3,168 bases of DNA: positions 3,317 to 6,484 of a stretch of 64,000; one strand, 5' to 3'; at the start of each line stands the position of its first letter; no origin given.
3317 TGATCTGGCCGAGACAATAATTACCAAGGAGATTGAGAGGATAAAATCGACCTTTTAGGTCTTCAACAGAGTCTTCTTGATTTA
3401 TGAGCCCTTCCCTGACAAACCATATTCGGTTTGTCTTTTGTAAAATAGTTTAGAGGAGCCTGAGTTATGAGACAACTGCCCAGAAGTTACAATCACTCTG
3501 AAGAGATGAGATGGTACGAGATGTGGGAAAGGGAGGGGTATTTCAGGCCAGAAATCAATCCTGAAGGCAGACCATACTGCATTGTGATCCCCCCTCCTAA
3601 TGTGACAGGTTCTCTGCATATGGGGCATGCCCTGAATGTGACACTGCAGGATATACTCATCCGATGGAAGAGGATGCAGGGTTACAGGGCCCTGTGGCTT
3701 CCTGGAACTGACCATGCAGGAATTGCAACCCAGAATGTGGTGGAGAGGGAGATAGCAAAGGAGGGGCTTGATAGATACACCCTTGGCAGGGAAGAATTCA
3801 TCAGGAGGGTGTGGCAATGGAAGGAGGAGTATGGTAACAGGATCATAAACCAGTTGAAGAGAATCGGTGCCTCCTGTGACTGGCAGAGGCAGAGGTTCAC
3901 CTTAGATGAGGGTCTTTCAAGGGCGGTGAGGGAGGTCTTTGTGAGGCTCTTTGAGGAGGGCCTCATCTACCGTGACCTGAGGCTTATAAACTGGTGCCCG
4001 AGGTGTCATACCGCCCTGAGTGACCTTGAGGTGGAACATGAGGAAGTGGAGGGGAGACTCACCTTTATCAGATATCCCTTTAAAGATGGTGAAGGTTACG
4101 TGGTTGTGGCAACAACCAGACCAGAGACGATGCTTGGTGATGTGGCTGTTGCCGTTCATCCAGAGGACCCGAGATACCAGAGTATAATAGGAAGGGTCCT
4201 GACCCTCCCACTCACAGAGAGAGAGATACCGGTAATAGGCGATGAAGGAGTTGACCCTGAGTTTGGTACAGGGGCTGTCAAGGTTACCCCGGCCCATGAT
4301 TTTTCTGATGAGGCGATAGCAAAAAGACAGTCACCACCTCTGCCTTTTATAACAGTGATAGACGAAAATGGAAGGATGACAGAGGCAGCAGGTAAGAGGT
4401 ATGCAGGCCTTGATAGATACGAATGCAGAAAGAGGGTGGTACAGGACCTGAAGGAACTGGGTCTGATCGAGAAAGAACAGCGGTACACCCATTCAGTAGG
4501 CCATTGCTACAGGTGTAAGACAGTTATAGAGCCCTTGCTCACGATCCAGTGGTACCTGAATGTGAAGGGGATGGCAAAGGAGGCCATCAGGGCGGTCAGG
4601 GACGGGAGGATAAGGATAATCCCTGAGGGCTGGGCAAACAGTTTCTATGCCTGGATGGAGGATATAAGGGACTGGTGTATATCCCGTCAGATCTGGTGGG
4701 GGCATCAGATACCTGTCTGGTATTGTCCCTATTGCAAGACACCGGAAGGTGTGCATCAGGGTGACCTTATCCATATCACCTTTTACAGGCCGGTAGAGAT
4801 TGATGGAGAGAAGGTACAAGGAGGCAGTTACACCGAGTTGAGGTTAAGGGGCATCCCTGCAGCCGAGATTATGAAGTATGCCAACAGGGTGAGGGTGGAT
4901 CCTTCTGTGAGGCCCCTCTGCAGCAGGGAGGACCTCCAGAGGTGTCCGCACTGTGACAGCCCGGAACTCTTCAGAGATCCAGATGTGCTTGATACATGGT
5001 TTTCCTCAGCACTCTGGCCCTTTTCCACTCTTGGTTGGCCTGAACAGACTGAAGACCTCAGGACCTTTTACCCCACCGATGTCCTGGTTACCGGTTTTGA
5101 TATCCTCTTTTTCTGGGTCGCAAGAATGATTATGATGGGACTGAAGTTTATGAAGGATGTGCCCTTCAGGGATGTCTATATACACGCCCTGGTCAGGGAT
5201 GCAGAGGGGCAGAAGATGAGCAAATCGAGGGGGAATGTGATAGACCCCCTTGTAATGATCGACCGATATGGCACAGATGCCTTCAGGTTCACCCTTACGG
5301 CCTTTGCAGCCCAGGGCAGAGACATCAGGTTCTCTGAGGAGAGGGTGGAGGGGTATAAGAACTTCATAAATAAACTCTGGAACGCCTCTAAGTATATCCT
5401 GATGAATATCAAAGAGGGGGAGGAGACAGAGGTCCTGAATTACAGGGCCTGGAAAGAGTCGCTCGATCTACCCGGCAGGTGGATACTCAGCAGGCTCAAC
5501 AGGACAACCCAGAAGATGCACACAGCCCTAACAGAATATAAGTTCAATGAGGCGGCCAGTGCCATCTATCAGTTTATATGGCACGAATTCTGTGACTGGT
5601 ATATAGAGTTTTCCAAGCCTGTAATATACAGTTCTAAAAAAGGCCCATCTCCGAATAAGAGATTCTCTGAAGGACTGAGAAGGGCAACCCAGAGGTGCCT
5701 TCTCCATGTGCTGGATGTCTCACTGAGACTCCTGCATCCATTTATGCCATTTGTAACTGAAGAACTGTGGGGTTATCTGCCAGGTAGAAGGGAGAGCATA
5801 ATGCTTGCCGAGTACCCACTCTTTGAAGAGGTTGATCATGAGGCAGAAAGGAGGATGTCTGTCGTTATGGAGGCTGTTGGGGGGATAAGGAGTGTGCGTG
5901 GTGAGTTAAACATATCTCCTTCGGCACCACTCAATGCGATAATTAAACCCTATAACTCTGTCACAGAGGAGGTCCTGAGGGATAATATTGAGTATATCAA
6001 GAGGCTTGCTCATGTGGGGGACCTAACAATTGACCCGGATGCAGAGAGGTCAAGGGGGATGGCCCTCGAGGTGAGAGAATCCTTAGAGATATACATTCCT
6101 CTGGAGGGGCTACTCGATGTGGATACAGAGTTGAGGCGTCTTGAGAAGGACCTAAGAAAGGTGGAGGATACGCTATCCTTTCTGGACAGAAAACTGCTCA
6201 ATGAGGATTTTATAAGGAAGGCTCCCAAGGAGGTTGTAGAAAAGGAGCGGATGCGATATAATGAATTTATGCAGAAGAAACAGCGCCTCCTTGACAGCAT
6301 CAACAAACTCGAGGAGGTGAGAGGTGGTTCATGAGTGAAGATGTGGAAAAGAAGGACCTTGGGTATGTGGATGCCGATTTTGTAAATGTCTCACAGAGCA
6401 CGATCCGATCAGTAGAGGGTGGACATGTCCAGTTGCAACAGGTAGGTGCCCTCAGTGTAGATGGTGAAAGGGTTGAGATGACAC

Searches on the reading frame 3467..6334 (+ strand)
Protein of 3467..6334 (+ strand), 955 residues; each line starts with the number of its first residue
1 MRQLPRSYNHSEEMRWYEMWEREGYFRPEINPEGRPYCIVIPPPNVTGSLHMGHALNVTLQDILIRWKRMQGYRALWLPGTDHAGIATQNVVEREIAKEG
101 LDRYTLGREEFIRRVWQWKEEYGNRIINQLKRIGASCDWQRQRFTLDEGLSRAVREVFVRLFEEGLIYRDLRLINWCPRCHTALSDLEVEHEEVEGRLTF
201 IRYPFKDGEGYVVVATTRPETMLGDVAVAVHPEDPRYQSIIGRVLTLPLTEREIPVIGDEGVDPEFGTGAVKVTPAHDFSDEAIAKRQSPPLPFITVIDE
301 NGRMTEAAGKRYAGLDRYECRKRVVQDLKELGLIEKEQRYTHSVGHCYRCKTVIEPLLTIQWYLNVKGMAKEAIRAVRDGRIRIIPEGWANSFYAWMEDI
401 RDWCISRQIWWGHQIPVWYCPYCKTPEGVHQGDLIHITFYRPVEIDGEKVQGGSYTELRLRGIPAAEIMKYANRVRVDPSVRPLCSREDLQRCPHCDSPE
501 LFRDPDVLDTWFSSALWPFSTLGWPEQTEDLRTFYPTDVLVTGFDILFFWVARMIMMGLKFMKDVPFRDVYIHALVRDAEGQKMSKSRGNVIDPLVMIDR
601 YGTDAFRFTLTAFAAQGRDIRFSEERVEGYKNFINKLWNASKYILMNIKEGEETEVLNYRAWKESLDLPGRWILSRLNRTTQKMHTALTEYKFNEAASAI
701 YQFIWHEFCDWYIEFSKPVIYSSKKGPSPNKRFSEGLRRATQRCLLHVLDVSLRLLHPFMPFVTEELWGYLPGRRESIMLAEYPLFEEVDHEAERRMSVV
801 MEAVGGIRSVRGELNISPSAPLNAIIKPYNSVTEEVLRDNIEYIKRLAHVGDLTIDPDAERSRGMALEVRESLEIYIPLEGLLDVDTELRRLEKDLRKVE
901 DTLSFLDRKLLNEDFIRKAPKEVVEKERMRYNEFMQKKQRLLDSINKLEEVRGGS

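Call 62: search_protein_families(library=pfam, proteins=[window:3467-6334:+], max_evalue=0.01)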
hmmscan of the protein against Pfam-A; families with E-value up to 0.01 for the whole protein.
window:3467-6334:+ (955 aa): 7 families
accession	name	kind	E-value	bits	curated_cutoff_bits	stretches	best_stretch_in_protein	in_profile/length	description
PF00133.28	tRNA-synt_1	-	4e-145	484.2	22.7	2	16-420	2-248/414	tRNA synthetases class I (I, L, M and V)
PF08264.19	Anticodon_1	-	1.6e-44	151.8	25.1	1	671-825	2-147/148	Anticodon-binding domain of tRNA ligase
PF09334.17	tRNA-synt_1g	-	2.9e-22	79.4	20.1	2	578-630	322-374/391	tRNA synthetases class I (M)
PF10458.14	Val_tRNA-synt_C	-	2.9e-16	59.9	25.9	1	884-948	1-65/66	Valyl tRNA synthetase tRNA binding arm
PF01406.26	tRNA-synt_1e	-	1e-05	25.5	27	1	562-628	232-297/301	tRNA synthetases class I (C) catalytic domain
PF13603.12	tRNA-synt_1_2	-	1.1e-05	25.5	25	1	242-305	86-147/185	Leucyl-tRNA synthetase, editing domain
PF00579.31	tRNA-synt_1b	-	0.0051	16.6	21.1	0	569-663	183-280/292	tRNA synthetases class I (W and Y)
